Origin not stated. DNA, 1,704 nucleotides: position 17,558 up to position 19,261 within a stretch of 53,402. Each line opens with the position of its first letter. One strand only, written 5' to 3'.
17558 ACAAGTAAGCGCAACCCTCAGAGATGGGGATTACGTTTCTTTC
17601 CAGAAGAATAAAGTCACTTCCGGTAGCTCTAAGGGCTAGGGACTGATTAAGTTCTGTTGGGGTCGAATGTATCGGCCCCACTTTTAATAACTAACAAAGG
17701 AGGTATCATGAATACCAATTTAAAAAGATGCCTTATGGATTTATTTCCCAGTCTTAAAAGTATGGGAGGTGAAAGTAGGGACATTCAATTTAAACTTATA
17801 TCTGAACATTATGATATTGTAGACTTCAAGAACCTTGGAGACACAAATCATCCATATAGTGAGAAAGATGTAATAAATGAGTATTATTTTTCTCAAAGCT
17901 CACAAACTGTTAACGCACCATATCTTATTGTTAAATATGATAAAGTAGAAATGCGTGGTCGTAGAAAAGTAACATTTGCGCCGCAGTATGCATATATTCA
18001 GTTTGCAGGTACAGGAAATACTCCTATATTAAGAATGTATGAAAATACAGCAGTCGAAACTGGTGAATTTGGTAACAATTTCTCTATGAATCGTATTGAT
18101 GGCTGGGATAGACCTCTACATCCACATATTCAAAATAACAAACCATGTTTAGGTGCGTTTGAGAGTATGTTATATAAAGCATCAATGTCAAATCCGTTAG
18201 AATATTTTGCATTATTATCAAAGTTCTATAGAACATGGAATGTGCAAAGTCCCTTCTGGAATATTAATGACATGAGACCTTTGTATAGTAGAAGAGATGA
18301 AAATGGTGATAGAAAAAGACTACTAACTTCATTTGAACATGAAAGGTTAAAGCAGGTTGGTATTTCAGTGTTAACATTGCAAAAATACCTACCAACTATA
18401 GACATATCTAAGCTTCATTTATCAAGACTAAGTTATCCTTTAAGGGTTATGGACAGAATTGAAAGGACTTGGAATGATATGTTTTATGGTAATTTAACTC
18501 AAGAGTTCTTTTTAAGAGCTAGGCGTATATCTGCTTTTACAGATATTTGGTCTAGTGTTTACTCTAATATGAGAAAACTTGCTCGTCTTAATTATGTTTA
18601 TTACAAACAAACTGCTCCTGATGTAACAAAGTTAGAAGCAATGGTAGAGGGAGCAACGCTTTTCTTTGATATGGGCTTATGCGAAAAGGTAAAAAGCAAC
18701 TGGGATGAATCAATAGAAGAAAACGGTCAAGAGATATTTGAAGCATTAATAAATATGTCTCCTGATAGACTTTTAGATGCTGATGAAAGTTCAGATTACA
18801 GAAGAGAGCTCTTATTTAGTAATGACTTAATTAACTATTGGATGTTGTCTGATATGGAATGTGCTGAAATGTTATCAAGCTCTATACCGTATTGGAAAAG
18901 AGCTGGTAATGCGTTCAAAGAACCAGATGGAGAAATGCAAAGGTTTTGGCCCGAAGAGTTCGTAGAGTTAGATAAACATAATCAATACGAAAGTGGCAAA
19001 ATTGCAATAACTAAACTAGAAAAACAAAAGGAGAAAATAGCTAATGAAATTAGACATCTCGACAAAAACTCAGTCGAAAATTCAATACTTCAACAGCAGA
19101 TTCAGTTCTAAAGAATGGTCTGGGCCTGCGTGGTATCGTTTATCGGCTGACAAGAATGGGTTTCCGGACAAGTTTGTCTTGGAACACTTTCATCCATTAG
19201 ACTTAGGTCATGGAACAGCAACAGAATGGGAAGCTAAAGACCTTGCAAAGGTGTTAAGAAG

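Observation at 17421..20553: Phage-encoded ubiquitin-like conjugation cassette: Ubl, E2-like, JAB isopeptidase and E1-like in four consecutive coupled genes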

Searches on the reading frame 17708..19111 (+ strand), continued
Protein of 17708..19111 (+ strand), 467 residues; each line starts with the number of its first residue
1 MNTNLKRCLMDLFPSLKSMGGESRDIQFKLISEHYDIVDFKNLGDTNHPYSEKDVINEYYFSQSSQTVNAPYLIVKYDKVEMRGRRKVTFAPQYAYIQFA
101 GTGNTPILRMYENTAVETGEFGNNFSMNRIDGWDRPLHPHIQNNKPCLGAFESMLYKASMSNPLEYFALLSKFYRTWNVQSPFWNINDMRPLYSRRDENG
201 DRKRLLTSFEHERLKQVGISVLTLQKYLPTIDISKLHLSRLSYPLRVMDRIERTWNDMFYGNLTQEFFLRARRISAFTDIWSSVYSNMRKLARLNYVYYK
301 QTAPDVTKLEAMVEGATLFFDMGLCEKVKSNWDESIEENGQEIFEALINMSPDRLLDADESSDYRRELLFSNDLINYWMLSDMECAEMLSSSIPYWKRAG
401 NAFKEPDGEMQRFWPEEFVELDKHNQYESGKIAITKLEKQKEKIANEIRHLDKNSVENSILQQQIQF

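Call 55: find_encoding_contigs(protein=P0024, flank=8000, max_places=3)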
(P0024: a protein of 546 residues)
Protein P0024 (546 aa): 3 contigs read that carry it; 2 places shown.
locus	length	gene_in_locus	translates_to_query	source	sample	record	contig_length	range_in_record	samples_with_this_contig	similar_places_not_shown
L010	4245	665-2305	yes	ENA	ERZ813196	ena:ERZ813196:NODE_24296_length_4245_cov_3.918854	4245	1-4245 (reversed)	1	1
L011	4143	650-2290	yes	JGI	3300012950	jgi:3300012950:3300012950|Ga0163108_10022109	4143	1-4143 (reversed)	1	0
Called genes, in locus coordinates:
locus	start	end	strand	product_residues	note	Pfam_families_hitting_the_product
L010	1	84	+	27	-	?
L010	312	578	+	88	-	-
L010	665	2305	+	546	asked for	-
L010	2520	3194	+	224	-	-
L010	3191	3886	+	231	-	PF00899:ThiF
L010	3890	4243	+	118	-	?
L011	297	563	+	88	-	-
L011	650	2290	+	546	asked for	-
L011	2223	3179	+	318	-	PF14464:Prok-JAB (weak)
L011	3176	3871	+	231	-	PF00899:ThiF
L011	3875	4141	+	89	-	?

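Call 64: find_encoding_contigs(protein=P0059, flank=8000, max_places=2)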
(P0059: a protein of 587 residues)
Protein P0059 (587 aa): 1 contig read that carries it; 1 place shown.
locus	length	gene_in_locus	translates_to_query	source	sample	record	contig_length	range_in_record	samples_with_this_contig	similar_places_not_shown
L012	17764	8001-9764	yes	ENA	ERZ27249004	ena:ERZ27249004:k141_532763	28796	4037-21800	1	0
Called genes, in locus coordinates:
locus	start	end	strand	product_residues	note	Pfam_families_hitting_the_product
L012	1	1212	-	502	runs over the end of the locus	PF17289:Terminase_6C (weak)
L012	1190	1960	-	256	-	-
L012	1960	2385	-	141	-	-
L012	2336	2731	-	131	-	-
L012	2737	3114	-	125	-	-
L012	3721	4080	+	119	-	-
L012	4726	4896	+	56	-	-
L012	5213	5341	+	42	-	-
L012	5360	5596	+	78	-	-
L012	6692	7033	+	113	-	-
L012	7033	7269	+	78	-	-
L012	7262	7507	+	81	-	-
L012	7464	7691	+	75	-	-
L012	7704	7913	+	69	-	-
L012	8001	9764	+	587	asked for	-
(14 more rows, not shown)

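Call 65: find_encoding_contigs(protein=P0030, flank=8000, max_places=2)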
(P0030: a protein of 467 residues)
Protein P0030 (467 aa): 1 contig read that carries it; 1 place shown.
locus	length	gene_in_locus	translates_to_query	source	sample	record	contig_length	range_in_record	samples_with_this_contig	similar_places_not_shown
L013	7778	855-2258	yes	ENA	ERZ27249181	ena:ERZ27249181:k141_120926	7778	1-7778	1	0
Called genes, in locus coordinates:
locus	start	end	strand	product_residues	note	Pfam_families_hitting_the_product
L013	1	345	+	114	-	?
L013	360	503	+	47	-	-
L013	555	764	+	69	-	-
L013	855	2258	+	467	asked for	-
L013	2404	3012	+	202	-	-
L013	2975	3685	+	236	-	PF00899:ThiF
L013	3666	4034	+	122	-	PF27148:Slr1353_N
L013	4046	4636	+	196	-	-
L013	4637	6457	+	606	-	PF03796:DnaB_C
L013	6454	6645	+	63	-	-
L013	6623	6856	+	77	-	PF14090:HTH_39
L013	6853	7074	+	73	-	-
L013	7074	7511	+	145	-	PF02945:Endonuclease_7 (weak), PF01844:HNH, PF14279:HNH_5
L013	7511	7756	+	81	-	-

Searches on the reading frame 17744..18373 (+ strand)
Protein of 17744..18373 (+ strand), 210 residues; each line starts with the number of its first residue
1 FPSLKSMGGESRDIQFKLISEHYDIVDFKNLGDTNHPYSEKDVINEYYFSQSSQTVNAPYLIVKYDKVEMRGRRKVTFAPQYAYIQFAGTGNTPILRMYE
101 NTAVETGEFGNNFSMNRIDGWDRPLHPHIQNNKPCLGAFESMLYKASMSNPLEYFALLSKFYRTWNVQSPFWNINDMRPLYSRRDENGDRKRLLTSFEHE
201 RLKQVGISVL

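Call 70: search_solved_structures(query=A6, max_evalue=10, show_alignments=3)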
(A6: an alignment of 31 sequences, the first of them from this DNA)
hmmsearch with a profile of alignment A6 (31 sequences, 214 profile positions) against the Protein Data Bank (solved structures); distinct sequences matched with E-value up to 10: 1.
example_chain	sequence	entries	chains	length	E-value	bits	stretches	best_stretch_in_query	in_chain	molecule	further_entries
8a3k_UNK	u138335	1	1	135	7.6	9.4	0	5-61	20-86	sc-apCC-4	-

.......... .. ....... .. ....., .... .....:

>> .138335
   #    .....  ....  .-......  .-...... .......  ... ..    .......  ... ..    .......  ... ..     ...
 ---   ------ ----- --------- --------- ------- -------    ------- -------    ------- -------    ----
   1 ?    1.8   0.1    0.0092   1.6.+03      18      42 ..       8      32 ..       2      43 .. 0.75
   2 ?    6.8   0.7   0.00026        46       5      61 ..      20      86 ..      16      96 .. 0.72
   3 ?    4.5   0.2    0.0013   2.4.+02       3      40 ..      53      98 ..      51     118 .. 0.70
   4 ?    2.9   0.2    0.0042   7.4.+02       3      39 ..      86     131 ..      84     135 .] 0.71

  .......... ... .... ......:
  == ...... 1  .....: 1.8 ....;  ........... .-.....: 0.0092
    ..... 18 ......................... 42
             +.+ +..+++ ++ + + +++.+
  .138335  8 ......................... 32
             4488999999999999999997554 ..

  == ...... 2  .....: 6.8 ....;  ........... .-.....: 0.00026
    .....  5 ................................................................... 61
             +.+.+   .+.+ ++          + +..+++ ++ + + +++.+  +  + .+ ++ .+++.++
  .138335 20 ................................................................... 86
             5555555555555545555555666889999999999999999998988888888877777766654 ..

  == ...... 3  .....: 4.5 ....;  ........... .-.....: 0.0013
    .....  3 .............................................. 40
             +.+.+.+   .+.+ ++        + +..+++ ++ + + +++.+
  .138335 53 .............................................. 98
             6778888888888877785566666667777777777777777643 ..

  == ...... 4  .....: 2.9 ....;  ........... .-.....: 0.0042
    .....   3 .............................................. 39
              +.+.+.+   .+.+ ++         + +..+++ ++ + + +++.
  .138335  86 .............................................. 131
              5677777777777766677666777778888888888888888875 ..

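Call 71: search_protein_families(library=pfam, alignment_id=A6, max_evalue=10)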
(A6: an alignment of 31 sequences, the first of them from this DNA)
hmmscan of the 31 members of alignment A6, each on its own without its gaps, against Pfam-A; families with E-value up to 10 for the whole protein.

A. member 1, seq(210 aa): 0 families

B. families by the number of members that match (of 31 scanned): 7 families
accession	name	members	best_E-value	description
PF21796.3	Cac1_C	1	0.0043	Chromatin assembly factor 1 subunit Cac1, C-terminal domain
PF20920.2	DAXX_hist_bd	1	0.0087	Death domain-associated protein 6, histone binding domain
PF08579.17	RPM2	1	0.048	Mitochondrial ribonuclease P subunit (RPM2)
PF09564.16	RE_NgoBV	1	0.065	NgoBV restriction endonuclease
PF12075.13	KN_motif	1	0.067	KN motif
PF22206.1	Cas_Csm6_6H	1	0.14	CRISPR-associated protein Csm6 6H domain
PF19364.4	DUF5940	1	0.18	Family of unknown function (DUF5940)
